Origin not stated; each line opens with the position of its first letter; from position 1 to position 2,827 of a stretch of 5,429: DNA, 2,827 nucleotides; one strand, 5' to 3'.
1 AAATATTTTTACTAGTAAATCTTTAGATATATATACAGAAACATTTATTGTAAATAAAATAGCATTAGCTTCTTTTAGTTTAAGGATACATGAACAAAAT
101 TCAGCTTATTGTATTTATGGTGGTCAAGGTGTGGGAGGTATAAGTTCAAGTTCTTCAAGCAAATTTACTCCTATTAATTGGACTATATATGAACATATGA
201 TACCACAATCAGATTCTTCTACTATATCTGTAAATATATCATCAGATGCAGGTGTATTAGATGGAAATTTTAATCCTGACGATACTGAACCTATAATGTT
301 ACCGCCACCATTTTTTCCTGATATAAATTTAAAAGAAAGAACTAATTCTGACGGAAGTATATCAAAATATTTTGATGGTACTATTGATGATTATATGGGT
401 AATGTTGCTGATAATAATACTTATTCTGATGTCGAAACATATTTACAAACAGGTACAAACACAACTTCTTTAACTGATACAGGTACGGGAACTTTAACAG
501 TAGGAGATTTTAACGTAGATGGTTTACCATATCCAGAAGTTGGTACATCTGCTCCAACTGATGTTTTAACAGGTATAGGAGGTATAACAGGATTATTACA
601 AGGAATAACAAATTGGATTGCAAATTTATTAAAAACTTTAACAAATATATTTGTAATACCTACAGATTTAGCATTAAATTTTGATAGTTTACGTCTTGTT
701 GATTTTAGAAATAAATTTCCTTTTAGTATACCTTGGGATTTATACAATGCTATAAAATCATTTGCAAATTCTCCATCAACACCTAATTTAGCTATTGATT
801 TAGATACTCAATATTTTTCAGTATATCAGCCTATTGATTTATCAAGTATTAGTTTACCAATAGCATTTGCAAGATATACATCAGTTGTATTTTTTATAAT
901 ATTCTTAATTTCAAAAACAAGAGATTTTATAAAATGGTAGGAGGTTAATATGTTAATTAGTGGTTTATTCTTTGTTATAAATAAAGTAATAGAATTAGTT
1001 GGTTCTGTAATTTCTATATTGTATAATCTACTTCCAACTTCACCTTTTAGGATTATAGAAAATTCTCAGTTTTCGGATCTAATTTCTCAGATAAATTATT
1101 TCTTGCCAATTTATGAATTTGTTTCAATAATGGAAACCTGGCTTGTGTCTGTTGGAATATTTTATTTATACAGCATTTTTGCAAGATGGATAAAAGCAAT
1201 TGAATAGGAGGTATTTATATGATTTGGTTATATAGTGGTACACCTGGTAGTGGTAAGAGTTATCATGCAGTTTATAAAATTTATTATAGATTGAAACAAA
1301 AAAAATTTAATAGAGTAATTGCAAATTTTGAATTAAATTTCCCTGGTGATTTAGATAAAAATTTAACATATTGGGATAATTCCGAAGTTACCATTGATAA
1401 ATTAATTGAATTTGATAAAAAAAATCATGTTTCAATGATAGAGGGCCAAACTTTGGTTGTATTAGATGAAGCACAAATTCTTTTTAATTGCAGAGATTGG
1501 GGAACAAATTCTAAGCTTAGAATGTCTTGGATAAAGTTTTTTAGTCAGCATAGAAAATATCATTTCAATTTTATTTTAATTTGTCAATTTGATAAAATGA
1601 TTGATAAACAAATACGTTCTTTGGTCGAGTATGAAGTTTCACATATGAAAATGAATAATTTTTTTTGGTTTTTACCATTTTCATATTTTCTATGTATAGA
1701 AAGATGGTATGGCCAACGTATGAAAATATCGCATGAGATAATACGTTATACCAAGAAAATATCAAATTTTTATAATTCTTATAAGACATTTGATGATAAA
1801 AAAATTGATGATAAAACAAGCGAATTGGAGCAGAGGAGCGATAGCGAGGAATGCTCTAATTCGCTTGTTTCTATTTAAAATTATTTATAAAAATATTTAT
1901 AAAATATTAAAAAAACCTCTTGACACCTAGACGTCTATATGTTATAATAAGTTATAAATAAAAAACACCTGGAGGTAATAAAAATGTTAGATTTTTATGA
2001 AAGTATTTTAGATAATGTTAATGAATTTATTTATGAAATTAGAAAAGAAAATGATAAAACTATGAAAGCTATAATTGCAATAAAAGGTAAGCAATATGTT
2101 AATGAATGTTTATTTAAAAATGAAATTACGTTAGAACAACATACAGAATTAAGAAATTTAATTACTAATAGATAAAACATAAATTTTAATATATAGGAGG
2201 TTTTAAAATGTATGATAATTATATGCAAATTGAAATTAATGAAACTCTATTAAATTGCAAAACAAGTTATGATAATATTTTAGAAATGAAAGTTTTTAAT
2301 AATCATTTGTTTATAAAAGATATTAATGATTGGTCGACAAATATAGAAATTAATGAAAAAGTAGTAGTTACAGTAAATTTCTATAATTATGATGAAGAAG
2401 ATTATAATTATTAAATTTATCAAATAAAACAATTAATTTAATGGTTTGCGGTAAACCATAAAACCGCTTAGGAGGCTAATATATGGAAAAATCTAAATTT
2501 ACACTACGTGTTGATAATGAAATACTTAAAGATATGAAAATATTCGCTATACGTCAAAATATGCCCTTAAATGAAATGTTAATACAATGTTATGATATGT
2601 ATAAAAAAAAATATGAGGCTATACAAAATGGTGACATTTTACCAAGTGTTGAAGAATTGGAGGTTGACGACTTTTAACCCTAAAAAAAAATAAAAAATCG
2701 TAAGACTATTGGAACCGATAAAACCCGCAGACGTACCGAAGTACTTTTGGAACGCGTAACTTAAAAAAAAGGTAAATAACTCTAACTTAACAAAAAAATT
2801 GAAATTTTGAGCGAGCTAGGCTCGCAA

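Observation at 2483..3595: Plasmid-type (pMV158 RepB + CopG-like) replication module inside a filamentous-phage genome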

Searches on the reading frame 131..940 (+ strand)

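Call 4: search_protein_families(library=pfam, proteins=[window:131-940:+], max_evalue=1)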
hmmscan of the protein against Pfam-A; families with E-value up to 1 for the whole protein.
window:131-940:+ (269 aa): 1 family
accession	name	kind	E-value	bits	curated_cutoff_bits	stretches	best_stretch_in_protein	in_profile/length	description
PF14363.11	AAA_assoc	-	0.0047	17.8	26.4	1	77-112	21-55/96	Domain associated at C-terminal with AAA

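Call 5: search_protein_families(library=phrogs, proteins=[window:131-940:+], max_evalue=0.01)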
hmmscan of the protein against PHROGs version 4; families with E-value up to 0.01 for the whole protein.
window:131-940:+ (269 aa): 0 families

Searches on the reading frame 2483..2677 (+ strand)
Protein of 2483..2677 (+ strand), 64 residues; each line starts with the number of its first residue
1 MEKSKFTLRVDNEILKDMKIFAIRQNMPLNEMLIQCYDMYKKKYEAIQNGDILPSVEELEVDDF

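Call 4: search_protein_families(library=pfam, proteins=[window:2483-2677:+], max_evalue=1)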
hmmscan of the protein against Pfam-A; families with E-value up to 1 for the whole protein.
window:2483-2677:+ (64 aa): 3 families
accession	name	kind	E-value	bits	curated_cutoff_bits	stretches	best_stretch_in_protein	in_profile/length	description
PF19891.5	DUF6364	-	0.0012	19.7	27.3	1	3-59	2-49/70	Family of unknown function (DUF6364)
PF05534.18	HicB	-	0.032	14.6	21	1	4-34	18-48/51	HicB family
PF14327.11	CSTF2_hinge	-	0.13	13.1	27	1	13-38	32-57/81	Hinge domain of cleavage stimulation factor subunit 2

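Call 5: search_protein_families(library=phrogs, proteins=[window:2483-2677:+], max_evalue=0.01)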
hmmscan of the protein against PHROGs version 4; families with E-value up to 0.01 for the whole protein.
window:2483-2677:+ (64 aa): 2 families
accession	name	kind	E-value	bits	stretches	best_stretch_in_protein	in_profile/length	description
phrog_3180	-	transcription regulation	0.00065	20.6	1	1-32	3-34/50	Arc-like repressor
phrog_6024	-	unknown function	0.0023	19.5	1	7-44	42-79/80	-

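Call 28: find_homologous_proteins(query=window:2483-2677:+, max_evalue=0.01)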
Query window:2483-2677:+ (64 aa): 2 proteins with E <= 0.01 among 2 candidates.
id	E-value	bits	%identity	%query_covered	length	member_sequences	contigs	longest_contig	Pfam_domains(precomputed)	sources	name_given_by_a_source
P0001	2.3e-34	133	100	100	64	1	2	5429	-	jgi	-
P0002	1.3e-30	121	89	100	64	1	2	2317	-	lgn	-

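Call 32: find_encoding_contigs(protein=P0002, flank=5000)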
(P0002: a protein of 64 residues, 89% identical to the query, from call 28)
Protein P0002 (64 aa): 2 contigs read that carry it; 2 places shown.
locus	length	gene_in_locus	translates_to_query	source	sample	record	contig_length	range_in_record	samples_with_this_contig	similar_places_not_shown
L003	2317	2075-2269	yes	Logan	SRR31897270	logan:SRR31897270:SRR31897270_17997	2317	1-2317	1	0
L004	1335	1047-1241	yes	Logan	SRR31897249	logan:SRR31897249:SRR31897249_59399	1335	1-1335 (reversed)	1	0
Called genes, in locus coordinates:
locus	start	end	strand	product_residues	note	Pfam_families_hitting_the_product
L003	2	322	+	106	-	?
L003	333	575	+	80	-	-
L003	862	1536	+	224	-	PF05707:Zot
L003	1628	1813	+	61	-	-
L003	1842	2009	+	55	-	-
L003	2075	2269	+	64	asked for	-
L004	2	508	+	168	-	?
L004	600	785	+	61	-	-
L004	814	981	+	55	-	-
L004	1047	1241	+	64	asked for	-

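Call 34: predict_structure(protein=window:2483-2677:+)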
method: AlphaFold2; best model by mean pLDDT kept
length: 64 residues; sequences in the alignment: 1
mean_pLDDT: 80.4   pTM: 0.50
mean pLDDT of the five models: 80.4, 78.8, 74.2, 72.9, 59.9
residues with pLDDT >= 90: 16; 70-90: 32; 50-70: 15; < 50: 1
segments of 3 or more residues with pLDDT < 50: none
pLDDT, mean of each block of 10 residues (from residue 1): 71 91 91 87 85 66 61
secondary structure, 60 per line:
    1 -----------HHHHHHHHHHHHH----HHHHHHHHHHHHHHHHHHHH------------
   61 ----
elements in order: H12-24 H29-48

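Call 42: fold_search(model_id=the predicted structure, library=pdb)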
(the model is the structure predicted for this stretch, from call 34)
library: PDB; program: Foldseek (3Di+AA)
matches with E <= 10: 79; with E <= 0.001: 0
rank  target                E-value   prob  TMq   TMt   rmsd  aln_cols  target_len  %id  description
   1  7nyw_I                6.2e-01  0.84  0.49  0.26   3.0        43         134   16  Cryo-EM structure of the MukBEF-MatP-DNA head module (released 2021-07-07)
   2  6sbx_C                6.2e-01  0.75  0.52  0.58   6.7        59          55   22  CdbA Form Two (released 2020-04-22)
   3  1b01_A                6.6e-01  0.87  0.49  0.67   2.0        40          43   20  TRANSCRIPTIONAL REPRESSOR COPG/DNA COMPLEX (released 1999-11-19)
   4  1myl_E                7.6e-01  0.94  0.57  0.83   1.4        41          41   27  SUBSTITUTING HYDROPHOBIC RESIDUES FOR A BURIED SALT BRIDGE ENHANCES PROTEIN STABILITY BUT DOES NOT REDUCE CONFORMATION (released 1995-01-26)
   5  7nyw_J                7.6e-01  0.87  0.54  0.28   2.6        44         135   16  Cryo-EM structure of the MukBEF-MatP-DNA head module (released 2021-07-07)
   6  2cpg_B                7.6e-01  0.85  0.49  0.65   2.1        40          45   20  TRANSCRIPTIONAL REPRESSOR COPG (released 1999-11-19)
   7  6sbw                  7.6e-01  0.82  0.52  0.64   2.6        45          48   24  CdbA Form One (released 2020-04-22)
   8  2k5j_MODEL_1_A        7.6e-01  0.63  0.57  0.47  13.0        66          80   18  Solution structure of protein yiiF from Shigella flexneri serotype 5b (strain 8401) . Northeast Structural Gen (released 2008-08-26)
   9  1ea4_B                9.4e-01  0.82  0.49  0.69   1.9        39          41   18  TRANSCRIPTIONAL REPRESSOR COPG/22bp dsDNA COMPLEX (released 2001-07-05)
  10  1ea4_E                9.4e-01  0.82  0.50  0.67   1.9        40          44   20  TRANSCRIPTIONAL REPRESSOR COPG/22bp dsDNA COMPLEX (released 2001-07-05)
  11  1myl_A                1.0e+00  0.89  0.58  0.78   1.6        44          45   25  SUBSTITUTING HYDROPHOBIC RESIDUES FOR A BURIED SALT BRIDGE ENHANCES PROTEIN STABILITY BUT DOES NOT REDUCE CONFORMATION (released 1995-01-26)
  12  1ea4_H                1.0e+00  0.80  0.50  0.67   1.9        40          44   20  TRANSCRIPTIONAL REPRESSOR COPG/22bp dsDNA COMPLEX (released 2001-07-05)
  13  1ea4_F                1.2e+00  0.75  0.50  0.65   2.0        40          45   20  TRANSCRIPTIONAL REPRESSOR COPG/22bp dsDNA COMPLEX (released 2001-07-05)
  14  1par_A                1.2e+00  0.82  0.56  0.67   2.2        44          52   23  DNA RECOGNITION BY BETA-SHEETS IN THE ARC REPRESSOR-OPERATOR CRYSTAL STRUCTURE (released 1994-07-31)
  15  2cpg_C                1.2e+00  0.75  0.50  0.69   2.0        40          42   20  TRANSCRIPTIONAL REPRESSOR COPG (released 1999-11-19)
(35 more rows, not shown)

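Call 59: search_protein_families(library=pfam, alignment_id=A3, max_evalue=0.01)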
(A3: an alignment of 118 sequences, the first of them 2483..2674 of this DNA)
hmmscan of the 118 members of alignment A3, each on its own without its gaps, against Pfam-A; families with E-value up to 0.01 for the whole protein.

A. member 1, window:2483-2674:+ (64 aa): 1 family
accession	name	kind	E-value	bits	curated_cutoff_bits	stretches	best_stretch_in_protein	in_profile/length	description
PF19891.5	DUF6364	-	0.0012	19.7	27.3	1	3-59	2-49/70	Family of unknown function (DUF6364)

B. families by the number of members that match (of 118 scanned): 11 families
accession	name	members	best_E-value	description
PF19891.5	DUF6364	3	5.5e-06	Family of unknown function (DUF6364)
PF01402.27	RHH_1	3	0.0016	Ribbon-helix-helix protein, copG family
PF07878.17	RHH_5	2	7.5e-06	CopG-like RHH_1 or ribbon-helix-helix domain, RHH_5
PF19807.5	DUF6290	1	5.2e-07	Family of unknown function (DUF6290)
PF21983.2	NikA-like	1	3.3e-05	Mobilization protein NikA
PF12651.13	RHH_3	1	6.3e-05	Ribbon-helix-helix domain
PF15919.11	HicB_lk_antitox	1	8.3e-05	HicB_like antitoxin of bacterial toxin-antitoxin system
PF12961.13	DUF3850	1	0.00065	Domain of unknown function (DUF3850)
PF09957.15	VapB_antitoxin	1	0.0068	Bacterial antitoxin of type II TA system, VapB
PF17320.7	DUF5363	1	0.0081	Family of unknown function (DUF5363)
PF04508.17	Pox_A_type_inc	1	0.0092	Viral A-type inclusion protein repeat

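Call 71: search_solved_structures(query=A5, max_evalue=10)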
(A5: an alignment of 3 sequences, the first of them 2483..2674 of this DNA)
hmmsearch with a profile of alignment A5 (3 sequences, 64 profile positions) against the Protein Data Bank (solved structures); distinct sequences matched with E-value up to 10: 3.
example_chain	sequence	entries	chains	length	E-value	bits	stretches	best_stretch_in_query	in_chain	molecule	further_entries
5zbz_A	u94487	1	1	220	0.99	12.9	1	25-58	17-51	Eukaryotic initiation factor 4A-I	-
2g9n_A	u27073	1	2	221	0.99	12.9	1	25-58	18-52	Eukaryotic initiation factor 4A-I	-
7ddx_B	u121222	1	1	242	1.2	12.7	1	25-58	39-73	Eukaryotic initiation factor 4A-I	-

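Call 86: search_protein_families(library=ncbifam, proteins=[window:2483-2677:+], max_evalue=0.01)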
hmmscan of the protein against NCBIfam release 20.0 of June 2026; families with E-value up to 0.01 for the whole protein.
window:2483-2677:+ (64 aa): 0 families
